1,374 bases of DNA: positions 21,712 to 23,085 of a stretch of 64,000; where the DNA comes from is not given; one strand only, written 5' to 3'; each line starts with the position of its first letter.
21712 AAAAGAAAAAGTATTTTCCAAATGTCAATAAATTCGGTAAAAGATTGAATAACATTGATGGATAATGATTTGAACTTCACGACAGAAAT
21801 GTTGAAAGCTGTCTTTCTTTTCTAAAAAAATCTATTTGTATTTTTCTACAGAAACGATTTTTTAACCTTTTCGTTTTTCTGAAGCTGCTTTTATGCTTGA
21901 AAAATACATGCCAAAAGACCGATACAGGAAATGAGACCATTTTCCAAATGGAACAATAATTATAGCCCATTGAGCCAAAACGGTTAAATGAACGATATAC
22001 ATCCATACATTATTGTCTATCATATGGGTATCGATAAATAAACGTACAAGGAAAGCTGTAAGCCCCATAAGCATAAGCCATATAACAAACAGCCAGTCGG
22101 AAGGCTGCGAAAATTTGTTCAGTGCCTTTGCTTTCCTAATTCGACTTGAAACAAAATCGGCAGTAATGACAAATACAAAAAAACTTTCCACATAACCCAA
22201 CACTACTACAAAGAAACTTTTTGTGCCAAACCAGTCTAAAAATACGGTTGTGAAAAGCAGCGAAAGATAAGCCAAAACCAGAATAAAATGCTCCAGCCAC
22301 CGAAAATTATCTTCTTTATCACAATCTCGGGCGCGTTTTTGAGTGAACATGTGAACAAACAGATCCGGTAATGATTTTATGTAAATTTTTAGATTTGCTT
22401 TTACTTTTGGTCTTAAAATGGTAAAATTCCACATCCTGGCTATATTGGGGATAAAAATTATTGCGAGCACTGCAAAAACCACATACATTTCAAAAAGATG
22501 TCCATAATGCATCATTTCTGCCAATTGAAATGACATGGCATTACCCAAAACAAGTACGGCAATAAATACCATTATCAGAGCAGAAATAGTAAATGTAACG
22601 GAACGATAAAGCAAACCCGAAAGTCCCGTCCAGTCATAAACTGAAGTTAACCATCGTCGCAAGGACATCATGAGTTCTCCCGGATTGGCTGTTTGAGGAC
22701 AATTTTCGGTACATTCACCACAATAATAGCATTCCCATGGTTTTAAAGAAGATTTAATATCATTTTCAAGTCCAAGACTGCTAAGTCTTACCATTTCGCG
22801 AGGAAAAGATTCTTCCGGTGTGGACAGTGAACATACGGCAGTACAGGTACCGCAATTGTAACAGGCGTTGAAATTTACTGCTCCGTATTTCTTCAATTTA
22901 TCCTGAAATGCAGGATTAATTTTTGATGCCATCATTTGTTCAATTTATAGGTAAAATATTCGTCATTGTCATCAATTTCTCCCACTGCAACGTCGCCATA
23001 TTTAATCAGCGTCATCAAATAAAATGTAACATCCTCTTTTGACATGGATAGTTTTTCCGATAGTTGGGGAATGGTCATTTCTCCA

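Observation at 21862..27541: Seven-gene TusA/DsrE plus Qmo/Hdr-like membrane redox operon with no CCG-domain subunit and no apr, sat or dsr genes in the window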

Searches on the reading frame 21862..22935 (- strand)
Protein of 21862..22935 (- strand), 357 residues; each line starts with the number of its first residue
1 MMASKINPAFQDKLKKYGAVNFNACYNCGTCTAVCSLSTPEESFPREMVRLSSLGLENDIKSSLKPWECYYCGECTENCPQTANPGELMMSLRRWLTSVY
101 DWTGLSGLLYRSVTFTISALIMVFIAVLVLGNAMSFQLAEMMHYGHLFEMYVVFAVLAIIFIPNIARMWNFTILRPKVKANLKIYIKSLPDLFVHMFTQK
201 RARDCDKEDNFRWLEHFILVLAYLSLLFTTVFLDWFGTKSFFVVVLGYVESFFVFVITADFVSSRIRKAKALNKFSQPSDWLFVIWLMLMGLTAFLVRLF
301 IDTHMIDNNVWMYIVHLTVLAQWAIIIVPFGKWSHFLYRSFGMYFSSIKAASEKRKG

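Call 3: search_protein_families(library=pfam, proteins=[window:21862-22935:-], max_evalue=0.01)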
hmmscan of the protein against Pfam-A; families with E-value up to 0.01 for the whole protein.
window:21862-22935:- (357 aa): 9 families
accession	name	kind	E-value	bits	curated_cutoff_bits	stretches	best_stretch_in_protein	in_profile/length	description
PF13187.11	Fer4_9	-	1.3e-08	35.2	27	1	24-82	1-50/52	4Fe-4S dicluster domain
PF13237.11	Fer4_10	-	3.7e-07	30.4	25.5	1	21-80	5-53/53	4Fe-4S dicluster domain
PF13183.11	Fer4_8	-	1.3e-06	29.3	27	1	23-81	3-66/68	4Fe-4S dicluster domain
PF12838.12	Fer4_7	-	9.3e-06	26.5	27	1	25-82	2-51/52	4Fe-4S dicluster domain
PF25160.1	LdpA_Fe-S-bd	-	1.1e-05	25.6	27.6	0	19-37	22-40/49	LdpA Fe-S cluster-binding domain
PF13484.11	Fer4_16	-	3.7e-05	24.9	30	0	63-81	47-65/66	4Fe-4S double cluster binding domain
PF13534.11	Fer4_17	-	0.00014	22.8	22.2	1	24-82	1-59/61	4Fe-4S dicluster domain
PF03030.21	H_PPase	-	0.0025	17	29.7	1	147-298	216-362/645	Inorganic H+ pyrophosphatase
PF12797.12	Fer4_2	-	0.004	17.5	24.5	0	20-35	5-20/22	4Fe-4S binding domain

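Call 4: search_protein_families(library=ncbifam, proteins=[window:21862-22935:-], max_evalue=0.01)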
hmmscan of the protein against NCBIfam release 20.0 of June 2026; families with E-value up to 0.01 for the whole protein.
window:21862-22935:- (357 aa): 18 families
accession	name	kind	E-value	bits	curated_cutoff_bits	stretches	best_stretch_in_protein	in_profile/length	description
NF038018.1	qmoC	equivalog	3.4e-38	132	300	1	10-344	5-359/360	quinone-interacting membrane-bound oxidoreductase complex subunit QmoC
TIGR03290.1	CoB_CoM_SS_C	equivalog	1.3e-12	47.9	160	1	23-94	2-73/144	CoB--CoM heterodisulfide reductase subunit C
NF011607.0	PRK15033.1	subfamily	1.6e-11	43.8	524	1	243-351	274-379/389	tricarballylate utilization 4Fe-4S protein TcuB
NF041779.1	hetero_SS_HdrC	equivalog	7.8e-09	35.3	350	1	18-94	26-101/198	ferredoxin:CoB-CoM heterodisulfide reductase subunit HdrC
NF041890.1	hdrC_Methbact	equivalog_domain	1.3e-08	34.7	270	1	13-93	19-98/192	ferredoxin:CoB-CoM heterodisulfide reductase subunit HdrC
NF008369.0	PRK11168.1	equivalog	1.8e-05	23.8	278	1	20-93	8-84/401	anaerobic glycerol-3-phosphate dehydrogenase subunit C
TIGR02512.1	FeFe_hydrog_A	subfamily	4.3e-05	22.6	405.95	1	20-83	4-66/375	[FeFe] hydrogenase, group A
NF058577.1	FdxA_fam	equivalog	8.3e-05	22.7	65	0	19-36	32-49/52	4Fe-4S ferredoxin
TIGR04105.1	FeFe_hydrog_B1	subfamily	0.0001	21.2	450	1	18-83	137-204/462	monomeric [FeFe] hydrogenase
NF042909.1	FMH_DH_FwdF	exception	0.00013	21.2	375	1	20-83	254-310/336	tungsten-dependent formylmethanofuran dehydrogenase subunit FwdF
NF040763.1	FeFe_hydrog_A6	exception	0.00025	19.6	765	1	21-83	143-204/571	NADH-dependent [FeFe] hydrogenase, group A6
TIGR02484.1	CitB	equivalog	0.0019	17.4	246.6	0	153-354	154-363/372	tricarballylate utilization 4Fe-4S protein TcuB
TIGR03287.1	methan_mark_16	hypoth_equivalog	0.002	16.6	363.95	0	13-41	320-348/391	methanogenesis marker 16 metalloprotein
NF040762.1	Hydr_FeFe_Clost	exception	0.003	16.3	900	1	19-83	140-203/572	ferredoxin hydrogenase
NF007204.0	PRK09625.1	equivalog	0.0061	16.6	125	0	11-36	77-102/133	pyruvate flavodoxin oxidoreductase subunit delta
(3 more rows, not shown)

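Call 6: find_homologous_proteins(query=window:21862-22935:-)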
Query window:21862-22935:- (357 aa): 2277 proteins with E <= 0.001 among 4097 candidates; the best 120 are listed.
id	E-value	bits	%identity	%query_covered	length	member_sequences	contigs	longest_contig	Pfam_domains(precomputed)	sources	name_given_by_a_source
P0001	5.6e-225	764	92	100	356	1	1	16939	PF12838.13,PF25160.2,PF13237.12,PF13183.12,PF13187.12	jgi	-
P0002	1.8e-224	763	92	100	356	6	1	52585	PF12838.13,PF25160.2,PF13237.12,PF13183.12,PF13187.12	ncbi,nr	ncbi:MAG: 4Fe-4S dicluster domain-containing protein [Paludibacteraceae bacterium]|nr:4Fe-4S diclust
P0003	2.2e-224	762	92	100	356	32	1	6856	PF12838.13,PF25160.2,PF13237.12,PF13183.12,PF13187.12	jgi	-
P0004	2.4e-224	762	92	100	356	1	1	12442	PF12838.13,PF25160.2,PF13237.12,PF13183.12,PF13187.12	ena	-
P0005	2.9e-223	759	92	100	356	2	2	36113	PF12838.13,PF25160.2,PF13237.12,PF13183.12,PF13187.12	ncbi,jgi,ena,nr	ncbi:MAG TPA: 4Fe-4S dicluster domain-containing protein [Paludibacteraceae bacterium]|nr:4Fe-4S dic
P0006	3.4e-180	617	73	99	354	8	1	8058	PF12838.13,PF25160.2,PF13237.12,PF13183.12,PF13187.12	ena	-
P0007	4.3e-180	617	73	98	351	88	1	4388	PF12838.13,PF13534.12,PF25160.2,PF13237.12,PF13183.12,PF13187.12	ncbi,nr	ncbi:MAG: 4Fe-4S dicluster domain-containing protein [Dysgonomonadaceae bacterium]|nr:4Fe-4S diclust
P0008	1.2e-179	615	71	99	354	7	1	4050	PF12838.13,PF13534.12,PF25160.2,PF13237.12,PF13183.12,PF13187.12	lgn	-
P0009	5.1e-179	613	72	99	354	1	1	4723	PF12838.13,PF25160.2,PF13237.12,PF13183.12,PF13187.12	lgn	-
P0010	1.2e-178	612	70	98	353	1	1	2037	PF12838.13,PF13534.12,PF25160.2,PF13237.12,PF13183.12,PF13187.12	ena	-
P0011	7.5e-178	609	70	98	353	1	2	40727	PF12838.13,PF13534.12,PF25160.2,PF13237.12,PF13183.12,PF13187.12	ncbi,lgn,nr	ncbi:MAG: 4Fe-4S dicluster domain-containing protein [Dysgonamonadaceae bacterium]|nr:4Fe-4S diclust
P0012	7.8e-178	609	71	99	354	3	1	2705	PF12838.13,PF13534.12,PF25160.2,PF13237.12,PF13183.12,PF13187.12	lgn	-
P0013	1.0e-177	609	70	98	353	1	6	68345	PF12838.13,PF13534.12,PF25160.2,PF13237.12,PF13183.12,PF13187.12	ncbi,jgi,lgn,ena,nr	ncbi:MAG: 4Fe-4S dicluster domain-containing protein [Dysgonamonadaceae bacterium]|nr:4Fe-4S diclust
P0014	1.7e-177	608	70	98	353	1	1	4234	PF12838.13,PF13534.12,PF25160.2,PF13183.12,PF13187.12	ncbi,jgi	ncbi:MAG: 4Fe-4S dicluster domain-containing protein [Dysgonamonadaceae bacterium]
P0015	2.9e-177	607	72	99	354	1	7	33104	PF13484.12,PF12838.13,PF25160.2,PF13237.12,PF13183.12,PF13187.12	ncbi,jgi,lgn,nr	ncbi:MAG: quinone-modifying oxidoreductase, subunit QmoC [Proteiniphilum sp.]|jgi:ferredoxin|nr:quin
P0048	5.6e-163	560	66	98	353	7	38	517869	PF13484.12,PF12838.13,PF13534.12,PF25160.2,PF13237.12,PF13183.12,PF13187.12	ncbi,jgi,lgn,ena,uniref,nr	ncbi:MAG: 4Fe-4S dicluster domain-containing protein [Petrimonas sp.]|uniref:4Fe-4S dicluster domain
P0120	2.9e-157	541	66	97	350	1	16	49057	PF13534.12,PF13183.12,PF13187.12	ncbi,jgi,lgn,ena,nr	ncbi:MAG: 4Fe-4S dicluster domain-containing protein [Lentimicrobium sp.]|jgi:quinone-modifying oxid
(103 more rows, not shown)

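Call 9: find_encoding_contigs(protein=P0002, flank=10000, max_places=2)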
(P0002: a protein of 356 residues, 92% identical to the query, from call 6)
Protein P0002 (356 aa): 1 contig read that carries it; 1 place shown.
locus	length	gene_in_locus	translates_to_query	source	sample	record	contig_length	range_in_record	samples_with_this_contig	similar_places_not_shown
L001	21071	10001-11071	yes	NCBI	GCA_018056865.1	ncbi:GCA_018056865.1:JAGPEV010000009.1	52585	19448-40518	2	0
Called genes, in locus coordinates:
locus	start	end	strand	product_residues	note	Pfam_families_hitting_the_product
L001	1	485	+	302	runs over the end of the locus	PF09516:RE_CfrBI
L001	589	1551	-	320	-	-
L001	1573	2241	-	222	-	PF16584:LolA_2, PF03548:LolA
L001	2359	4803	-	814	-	PF13491:FtsK_4TM, PF17854:FtsK_alpha, PF01580:FtsK_SpoIIIE, PF09397:FtsK_gamma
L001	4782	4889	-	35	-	-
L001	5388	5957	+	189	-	PF02635:DsrE (faint), PF13686:DrsE_2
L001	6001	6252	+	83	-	PF01206:TusA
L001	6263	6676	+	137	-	PF02662:FlpD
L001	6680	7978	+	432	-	PF01266:DAO (weak), PF07992:Pyr_redox_2, PF12831:FAD_oxidored (weak), PF13450:NAD_binding_8 (weak), PF13183:Fer4_8 (weak), PF13187:Fer4_9 (weak), PF00037:Fer4 (weak), PF12797:Fer4_2 (weak), +3 more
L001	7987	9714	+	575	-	PF00890:FAD_binding_2 (weak), PF01946:Thi4 (faint), PF07992:Pyr_redox_2, PF12831:FAD_oxidored, PF13450:NAD_binding_8 (weak), PF13237:Fer4_10 (weak), PF14697:Fer4_21, PF12838:Fer4_7, +6 more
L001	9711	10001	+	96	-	-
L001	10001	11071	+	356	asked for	PF12838:Fer4_7 (faint), PF25160:LdpA_Fe-S-bd (faint), PF13183:Fer4_8 (weak), PF13187:Fer4_9, PF13237:Fer4_10 (weak)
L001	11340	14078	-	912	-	PF02922:CBM_48 (weak), PF00128:Alpha-amylase, PF18962:Por_Secre_tail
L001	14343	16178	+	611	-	PF00128:Alpha-amylase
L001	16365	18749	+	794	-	PF00999:Na_H_Exchanger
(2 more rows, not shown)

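Call 10: find_encoding_contigs(protein=P0048, flank=10000, max_places=2)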
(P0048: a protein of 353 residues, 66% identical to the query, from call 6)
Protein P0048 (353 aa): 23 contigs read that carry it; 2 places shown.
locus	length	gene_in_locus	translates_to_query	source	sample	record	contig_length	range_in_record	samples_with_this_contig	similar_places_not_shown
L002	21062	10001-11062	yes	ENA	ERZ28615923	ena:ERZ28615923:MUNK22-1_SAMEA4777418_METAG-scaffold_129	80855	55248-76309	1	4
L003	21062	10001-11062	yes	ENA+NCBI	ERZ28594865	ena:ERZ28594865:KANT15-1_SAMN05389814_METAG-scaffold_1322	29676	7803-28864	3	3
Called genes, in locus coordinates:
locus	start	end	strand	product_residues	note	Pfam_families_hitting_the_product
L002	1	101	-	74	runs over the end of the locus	PF02823:ATP-synt_DE_N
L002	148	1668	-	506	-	PF02874:ATP-synt_ab_N, PF00006:ATP-synt_ab, PF22919:ATP-synt_VA_C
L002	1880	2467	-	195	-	PF00440:TetR_N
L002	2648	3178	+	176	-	PF04542:Sigma70_r2, PF08281:Sigma70_r4_2, PF04545:Sigma70_r4, PF22233:PhyR_sigma-like (weak)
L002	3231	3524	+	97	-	-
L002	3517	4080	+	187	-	-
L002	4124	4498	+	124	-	-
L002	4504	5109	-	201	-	PF00027:cNMP_binding, PF13545:HTH_Crp_2, PF00325:Crp (faint)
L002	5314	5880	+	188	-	PF02635:DsrE (faint), PF13686:DrsE_2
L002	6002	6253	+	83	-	PF01206:TusA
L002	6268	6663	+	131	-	PF02662:FlpD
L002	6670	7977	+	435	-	PF00890:FAD_binding_2 (weak), PF01134:GIDA (weak), PF01266:DAO (weak), PF07992:Pyr_redox_2, PF12831:FAD_oxidored, PF13450:NAD_binding_8 (weak), PF13183:Fer4_8, PF13187:Fer4_9, +6 more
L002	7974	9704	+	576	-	PF00890:FAD_binding_2 (weak), PF07992:Pyr_redox_2, PF12831:FAD_oxidored (weak), PF13450:NAD_binding_8, PF13237:Fer4_10 (weak), PF14697:Fer4_21, PF12838:Fer4_7, PF13187:Fer4_9 (weak), +7 more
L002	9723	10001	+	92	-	-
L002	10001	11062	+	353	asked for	PF12838:Fer4_7 (faint), PF13484:Fer4_16 (faint), PF25160:LdpA_Fe-S-bd (faint), PF13183:Fer4_8 (weak), PF13187:Fer4_9, PF13237:Fer4_10 (weak), PF13534:Fer4_17 (weak)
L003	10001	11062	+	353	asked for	PF12838:Fer4_7 (faint), PF13484:Fer4_16 (faint), PF25160:LdpA_Fe-S-bd (faint), PF13183:Fer4_8 (weak), PF13187:Fer4_9, PF13237:Fer4_10 (weak), PF13534:Fer4_17 (weak)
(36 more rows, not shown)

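Call 11: find_encoding_contigs(protein=P0120, flank=10000, max_places=2)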
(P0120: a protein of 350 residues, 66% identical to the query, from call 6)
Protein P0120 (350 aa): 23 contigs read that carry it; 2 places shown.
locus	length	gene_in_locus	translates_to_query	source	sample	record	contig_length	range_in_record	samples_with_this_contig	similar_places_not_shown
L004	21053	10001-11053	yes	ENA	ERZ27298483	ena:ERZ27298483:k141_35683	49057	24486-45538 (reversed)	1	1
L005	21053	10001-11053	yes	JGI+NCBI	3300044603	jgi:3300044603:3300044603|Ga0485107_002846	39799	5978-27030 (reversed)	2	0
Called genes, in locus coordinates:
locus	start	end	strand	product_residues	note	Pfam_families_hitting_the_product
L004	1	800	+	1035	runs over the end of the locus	PF00133:tRNA-synt_1, PF09334:tRNA-synt_1g, PF13603:tRNA-synt_1_2, PF00133:tRNA-synt_1 (weak), PF08264:Anticodon_1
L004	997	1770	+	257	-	PF01925:TauE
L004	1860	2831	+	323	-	PF01112:Asparaginase_2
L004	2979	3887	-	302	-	PF07670:Gate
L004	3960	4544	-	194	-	PF00027:cNMP_binding, PF13545:HTH_Crp_2, PF00325:Crp (weak)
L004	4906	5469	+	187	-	PF13686:DrsE_2, PF02635:DsrE (faint)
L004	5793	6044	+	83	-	PF01206:TusA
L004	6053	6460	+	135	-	PF02662:FlpD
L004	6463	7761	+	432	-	PF01266:DAO (faint), PF07992:Pyr_redox_2, PF12831:FAD_oxidored (weak), PF12797:Fer4_2 (faint), PF12838:Fer4_7 (faint), PF13183:Fer4_8 (weak), PF13187:Fer4_9 (weak), PF00037:Fer4 (weak), +2 more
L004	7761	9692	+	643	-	PF07992:Pyr_redox_2 (weak), PF12831:FAD_oxidored, PF13450:NAD_binding_8 (weak), PF12838:Fer4_7, PF13187:Fer4_9 (weak), PF13237:Fer4_10 (weak), PF14697:Fer4_21, PF25160:LdpA_Fe-S-bd (weak), +4 more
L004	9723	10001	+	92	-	PF01022:HTH_5 (weak), PF09339:HTH_IclR (weak)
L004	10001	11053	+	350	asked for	PF13183:Fer4_8 (weak), PF13187:Fer4_9, PF13534:Fer4_17 (weak)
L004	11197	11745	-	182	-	-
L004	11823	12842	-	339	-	PF13173:AAA_14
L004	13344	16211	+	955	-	PF07494:Reg_prop (faint), PF07495:Y_Y_Y, PF07730:HisKA_3, PF02518:HATPase_c, PF13581:HATPase_c_2 (weak)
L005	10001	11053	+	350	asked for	PF13183:Fer4_8 (weak), PF13187:Fer4_9, PF13534:Fer4_17 (weak)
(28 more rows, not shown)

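Call 12: search_solved_structures(query=window:21862-22935:-, max_evalue=0.01, show_alignments=2)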
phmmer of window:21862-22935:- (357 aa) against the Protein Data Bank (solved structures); distinct sequences matched with E-value up to 0.01: 5.
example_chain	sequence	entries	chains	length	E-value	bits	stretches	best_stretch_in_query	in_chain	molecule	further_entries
7bkb_C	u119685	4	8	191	9.9e-14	54.5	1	4-94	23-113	CoB--CoM heterodisulfide reductase subunit C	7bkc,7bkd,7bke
8rvv_C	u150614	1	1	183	1.2e-10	44.3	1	5-84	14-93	H(2):CoB-CoM heterodisulfide,ferredoxin reductase subunit C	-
8rvu_c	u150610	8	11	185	1.3e-10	44.3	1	5-84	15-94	H(2):CoB-CoM heterodisulfide,ferredoxin reductase subunit C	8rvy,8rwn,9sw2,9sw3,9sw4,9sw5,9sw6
5odc_C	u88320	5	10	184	4.6e-09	39.1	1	21-94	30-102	Heterodisulfide reductase, subunit C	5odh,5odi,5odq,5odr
9sfi_E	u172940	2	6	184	2.9e-08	36.5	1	20-94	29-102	H(2)/formate:CoB-CoM heterodisulfide,ferredoxin reductase subunit C2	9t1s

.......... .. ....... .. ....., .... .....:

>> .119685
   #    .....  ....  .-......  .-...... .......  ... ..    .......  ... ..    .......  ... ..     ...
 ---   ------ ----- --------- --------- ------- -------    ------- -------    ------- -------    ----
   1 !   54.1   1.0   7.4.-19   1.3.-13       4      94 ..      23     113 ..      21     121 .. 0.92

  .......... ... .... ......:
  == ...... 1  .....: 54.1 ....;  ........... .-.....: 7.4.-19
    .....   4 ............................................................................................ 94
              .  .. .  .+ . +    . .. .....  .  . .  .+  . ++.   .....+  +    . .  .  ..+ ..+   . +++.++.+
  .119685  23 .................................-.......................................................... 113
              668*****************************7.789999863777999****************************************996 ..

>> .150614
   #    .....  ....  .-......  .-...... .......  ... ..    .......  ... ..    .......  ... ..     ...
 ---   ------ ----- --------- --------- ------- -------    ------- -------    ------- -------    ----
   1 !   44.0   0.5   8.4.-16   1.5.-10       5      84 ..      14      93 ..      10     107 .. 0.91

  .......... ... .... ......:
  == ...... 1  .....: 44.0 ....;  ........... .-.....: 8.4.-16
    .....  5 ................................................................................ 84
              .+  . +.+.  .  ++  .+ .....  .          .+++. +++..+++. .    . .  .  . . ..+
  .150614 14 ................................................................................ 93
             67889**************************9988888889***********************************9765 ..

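Call 29: search_protein_representatives(protein=window:21862-22935:-)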
Query: 357 residues. Proteins with E-value up to 0.001 (for the whole library): 1730; up to 1e-10: 460; up to 1e-30: 112. The best 150 are listed.
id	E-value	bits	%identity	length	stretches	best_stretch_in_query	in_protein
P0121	1.4e-138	478.3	58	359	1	4-349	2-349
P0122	1.2e-97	343.7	58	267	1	89-355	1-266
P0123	3.2e-82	293.0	60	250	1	4-204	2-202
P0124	9.1e-75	268.4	41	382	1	6-351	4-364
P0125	2.2e-72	260.6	38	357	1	5-356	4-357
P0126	1.1e-70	255.1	37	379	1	4-351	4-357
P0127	5.1e-69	249.5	34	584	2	5-350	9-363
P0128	5.6e-65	236.2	40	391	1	2-352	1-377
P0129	5.7e-65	236.2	38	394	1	11-350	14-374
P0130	3.6e-63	230.3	38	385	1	2-356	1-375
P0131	4.4e-63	230.0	46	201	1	2-201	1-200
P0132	8.3e-63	229.1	37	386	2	5-129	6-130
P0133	5.6e-62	226.4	36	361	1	2-351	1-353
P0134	1.8e-61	224.7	62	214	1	168-337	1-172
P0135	3.1e-60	220.6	37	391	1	6-355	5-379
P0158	1.4e-43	165.8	34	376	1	2-348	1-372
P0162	2.3e-42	161.8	32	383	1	2-347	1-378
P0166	2.8e-41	158.3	30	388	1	3-351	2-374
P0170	2.8e-40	155.0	31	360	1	7-348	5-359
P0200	7.4e-36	140.4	30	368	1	5-351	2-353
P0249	1.9e-28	116.1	27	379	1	5-347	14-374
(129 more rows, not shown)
